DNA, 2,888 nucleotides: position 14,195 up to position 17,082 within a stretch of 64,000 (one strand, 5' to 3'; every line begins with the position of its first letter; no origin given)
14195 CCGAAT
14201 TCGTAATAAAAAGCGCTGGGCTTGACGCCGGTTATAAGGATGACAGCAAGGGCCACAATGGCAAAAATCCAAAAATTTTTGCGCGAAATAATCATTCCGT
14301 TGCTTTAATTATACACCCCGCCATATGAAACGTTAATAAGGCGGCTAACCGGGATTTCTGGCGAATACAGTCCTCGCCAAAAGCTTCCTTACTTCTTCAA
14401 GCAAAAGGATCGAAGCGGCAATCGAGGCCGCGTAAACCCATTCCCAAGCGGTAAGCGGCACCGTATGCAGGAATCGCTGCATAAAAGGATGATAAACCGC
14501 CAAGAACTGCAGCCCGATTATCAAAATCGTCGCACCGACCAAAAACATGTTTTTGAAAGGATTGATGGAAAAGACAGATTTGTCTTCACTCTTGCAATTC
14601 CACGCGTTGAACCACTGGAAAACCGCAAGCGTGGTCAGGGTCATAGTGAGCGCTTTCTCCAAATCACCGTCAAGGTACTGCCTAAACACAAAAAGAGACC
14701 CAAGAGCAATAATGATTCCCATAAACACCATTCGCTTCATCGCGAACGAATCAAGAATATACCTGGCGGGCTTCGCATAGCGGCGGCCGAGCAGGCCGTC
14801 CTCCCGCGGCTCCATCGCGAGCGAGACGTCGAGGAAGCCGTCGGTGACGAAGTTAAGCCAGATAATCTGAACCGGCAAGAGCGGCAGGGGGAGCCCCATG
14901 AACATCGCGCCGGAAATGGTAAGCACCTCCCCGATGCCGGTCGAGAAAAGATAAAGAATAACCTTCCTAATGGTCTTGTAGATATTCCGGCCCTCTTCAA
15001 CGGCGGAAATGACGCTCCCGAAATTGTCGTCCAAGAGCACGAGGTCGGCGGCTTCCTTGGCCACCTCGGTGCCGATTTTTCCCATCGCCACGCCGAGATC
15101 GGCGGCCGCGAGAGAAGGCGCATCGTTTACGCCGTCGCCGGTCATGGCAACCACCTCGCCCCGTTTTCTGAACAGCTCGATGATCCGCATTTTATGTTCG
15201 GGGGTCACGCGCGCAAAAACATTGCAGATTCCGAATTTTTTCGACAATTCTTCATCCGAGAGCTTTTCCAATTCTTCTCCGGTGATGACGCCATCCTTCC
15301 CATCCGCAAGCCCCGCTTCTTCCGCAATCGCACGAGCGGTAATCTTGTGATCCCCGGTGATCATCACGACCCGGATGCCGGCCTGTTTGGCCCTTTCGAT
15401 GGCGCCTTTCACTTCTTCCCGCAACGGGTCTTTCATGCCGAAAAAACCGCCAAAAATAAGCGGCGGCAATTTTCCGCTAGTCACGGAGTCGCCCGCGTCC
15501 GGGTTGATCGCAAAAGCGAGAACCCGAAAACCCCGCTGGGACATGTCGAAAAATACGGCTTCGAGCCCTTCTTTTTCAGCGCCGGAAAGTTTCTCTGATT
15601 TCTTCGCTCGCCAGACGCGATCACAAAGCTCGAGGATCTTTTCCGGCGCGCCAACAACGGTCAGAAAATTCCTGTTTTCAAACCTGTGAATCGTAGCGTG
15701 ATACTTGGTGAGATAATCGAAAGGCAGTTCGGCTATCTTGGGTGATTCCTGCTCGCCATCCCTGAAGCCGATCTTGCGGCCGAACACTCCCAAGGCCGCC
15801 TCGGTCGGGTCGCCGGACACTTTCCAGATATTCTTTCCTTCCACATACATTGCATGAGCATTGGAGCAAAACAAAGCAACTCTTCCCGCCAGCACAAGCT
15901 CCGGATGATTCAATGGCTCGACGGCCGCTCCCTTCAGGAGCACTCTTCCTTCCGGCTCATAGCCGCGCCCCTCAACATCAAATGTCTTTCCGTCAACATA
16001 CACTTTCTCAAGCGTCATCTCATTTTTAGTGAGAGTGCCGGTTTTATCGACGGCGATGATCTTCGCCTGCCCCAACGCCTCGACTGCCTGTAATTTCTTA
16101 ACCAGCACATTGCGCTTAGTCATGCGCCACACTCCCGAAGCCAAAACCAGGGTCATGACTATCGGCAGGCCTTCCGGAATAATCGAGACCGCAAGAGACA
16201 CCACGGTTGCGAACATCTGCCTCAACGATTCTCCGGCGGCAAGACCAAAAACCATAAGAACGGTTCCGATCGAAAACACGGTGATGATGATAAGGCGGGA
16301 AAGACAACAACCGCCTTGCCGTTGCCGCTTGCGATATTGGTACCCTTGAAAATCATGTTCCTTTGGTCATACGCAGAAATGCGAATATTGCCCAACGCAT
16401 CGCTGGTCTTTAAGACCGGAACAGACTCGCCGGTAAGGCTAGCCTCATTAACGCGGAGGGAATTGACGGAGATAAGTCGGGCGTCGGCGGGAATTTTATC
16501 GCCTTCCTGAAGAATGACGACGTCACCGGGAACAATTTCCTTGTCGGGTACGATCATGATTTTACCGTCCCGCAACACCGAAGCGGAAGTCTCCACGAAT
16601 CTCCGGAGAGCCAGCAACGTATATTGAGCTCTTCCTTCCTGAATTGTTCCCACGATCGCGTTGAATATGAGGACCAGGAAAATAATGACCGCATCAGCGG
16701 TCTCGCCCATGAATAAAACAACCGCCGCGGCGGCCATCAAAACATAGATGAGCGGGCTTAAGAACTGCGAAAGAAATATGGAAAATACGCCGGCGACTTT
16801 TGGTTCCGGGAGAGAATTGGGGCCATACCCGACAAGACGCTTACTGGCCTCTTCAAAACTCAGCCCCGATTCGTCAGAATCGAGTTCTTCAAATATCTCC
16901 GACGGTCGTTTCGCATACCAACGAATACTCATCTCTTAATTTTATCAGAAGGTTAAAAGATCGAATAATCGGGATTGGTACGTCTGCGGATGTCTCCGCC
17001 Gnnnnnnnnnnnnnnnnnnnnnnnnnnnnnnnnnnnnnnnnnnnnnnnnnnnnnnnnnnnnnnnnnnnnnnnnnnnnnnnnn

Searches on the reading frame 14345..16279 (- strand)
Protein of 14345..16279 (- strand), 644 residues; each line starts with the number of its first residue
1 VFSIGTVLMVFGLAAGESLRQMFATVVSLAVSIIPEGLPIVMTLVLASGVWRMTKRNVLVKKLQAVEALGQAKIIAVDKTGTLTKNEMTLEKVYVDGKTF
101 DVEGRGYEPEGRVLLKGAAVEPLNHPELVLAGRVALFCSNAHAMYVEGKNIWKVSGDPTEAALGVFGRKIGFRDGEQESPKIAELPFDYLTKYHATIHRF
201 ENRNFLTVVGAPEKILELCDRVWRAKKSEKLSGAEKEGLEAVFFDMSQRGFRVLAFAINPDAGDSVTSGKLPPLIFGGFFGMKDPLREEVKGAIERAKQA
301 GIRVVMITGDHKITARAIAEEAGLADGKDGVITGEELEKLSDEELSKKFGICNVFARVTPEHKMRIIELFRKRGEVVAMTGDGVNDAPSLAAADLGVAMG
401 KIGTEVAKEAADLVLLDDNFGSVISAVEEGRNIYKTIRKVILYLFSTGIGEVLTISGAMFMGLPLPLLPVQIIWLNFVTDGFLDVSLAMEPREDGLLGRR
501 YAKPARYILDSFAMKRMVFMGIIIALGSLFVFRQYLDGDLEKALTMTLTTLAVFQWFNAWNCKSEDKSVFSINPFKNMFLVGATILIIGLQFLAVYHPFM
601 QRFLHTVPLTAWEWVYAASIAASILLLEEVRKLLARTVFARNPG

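Call 7: search_protein_families(library=padloc, proteins=[window:14345-16279:-], max_evalue=0.1)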
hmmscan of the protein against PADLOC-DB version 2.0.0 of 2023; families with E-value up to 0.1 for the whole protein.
window:14345-16279:- (644 aa): 0 families

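Call 8: search_protein_families(library=pfam, proteins=[window:14345-16279:-], max_evalue=0.01)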
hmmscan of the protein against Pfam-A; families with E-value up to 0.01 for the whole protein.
window:14345-16279:- (644 aa): 6 families
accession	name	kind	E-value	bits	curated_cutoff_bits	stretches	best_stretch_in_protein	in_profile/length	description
PF00689.26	Cation_ATPase_C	-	2.1e-47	161.6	27.3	1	464-634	1-175/175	Cation transporting ATPase, C-terminus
PF00702.32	Hydrolase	-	2.3e-21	77.5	26.4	1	278-394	89-191/191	haloacid dehalogenase-like hydrolase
PF13246.12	Cation_ATPase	-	6.5e-16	58.6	21.7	1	137-221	2-90/91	Cation transport ATPase (P-type)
PF00122.25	E1-E2_ATPase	-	2.7e-06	27.5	28.1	1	3-56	128-181/181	E1-E2 ATPase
PF08282.18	Hydrolase_3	-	2.9e-06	27.6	20.9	1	374-424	203-252/255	haloacid dehalogenase-like hydrolase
PF12710.13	HAD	-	5.6e-05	24.1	27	1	286-388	86-186/189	haloacid dehalogenase-like hydrolase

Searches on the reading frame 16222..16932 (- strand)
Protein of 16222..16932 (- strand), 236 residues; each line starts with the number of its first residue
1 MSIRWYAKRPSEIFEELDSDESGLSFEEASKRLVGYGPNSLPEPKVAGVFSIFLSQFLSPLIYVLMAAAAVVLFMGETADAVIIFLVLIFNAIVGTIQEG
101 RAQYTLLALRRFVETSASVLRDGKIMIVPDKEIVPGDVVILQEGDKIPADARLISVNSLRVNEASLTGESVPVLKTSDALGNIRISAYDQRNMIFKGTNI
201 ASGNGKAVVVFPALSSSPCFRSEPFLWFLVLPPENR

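Call 7: search_protein_families(library=padloc, proteins=[window:16222-16932:-], max_evalue=0.1)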
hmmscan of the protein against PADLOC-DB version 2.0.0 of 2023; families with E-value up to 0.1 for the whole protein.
window:16222-16932:- (236 aa): 0 families

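Call 8: search_protein_families(library=pfam, proteins=[window:16222-16932:-], max_evalue=0.01)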
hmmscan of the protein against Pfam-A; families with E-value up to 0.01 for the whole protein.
window:16222-16932:- (236 aa): 2 families
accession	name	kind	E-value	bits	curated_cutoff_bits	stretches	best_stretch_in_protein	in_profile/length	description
PF00122.25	E1-E2_ATPase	-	6.9e-26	91.3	28.1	1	114-210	4-86/181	E1-E2 ATPase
PF00690.31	Cation_ATPase_N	-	2.7e-19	69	20.4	1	5-71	1-68/69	Cation transporter/ATPase, N-terminus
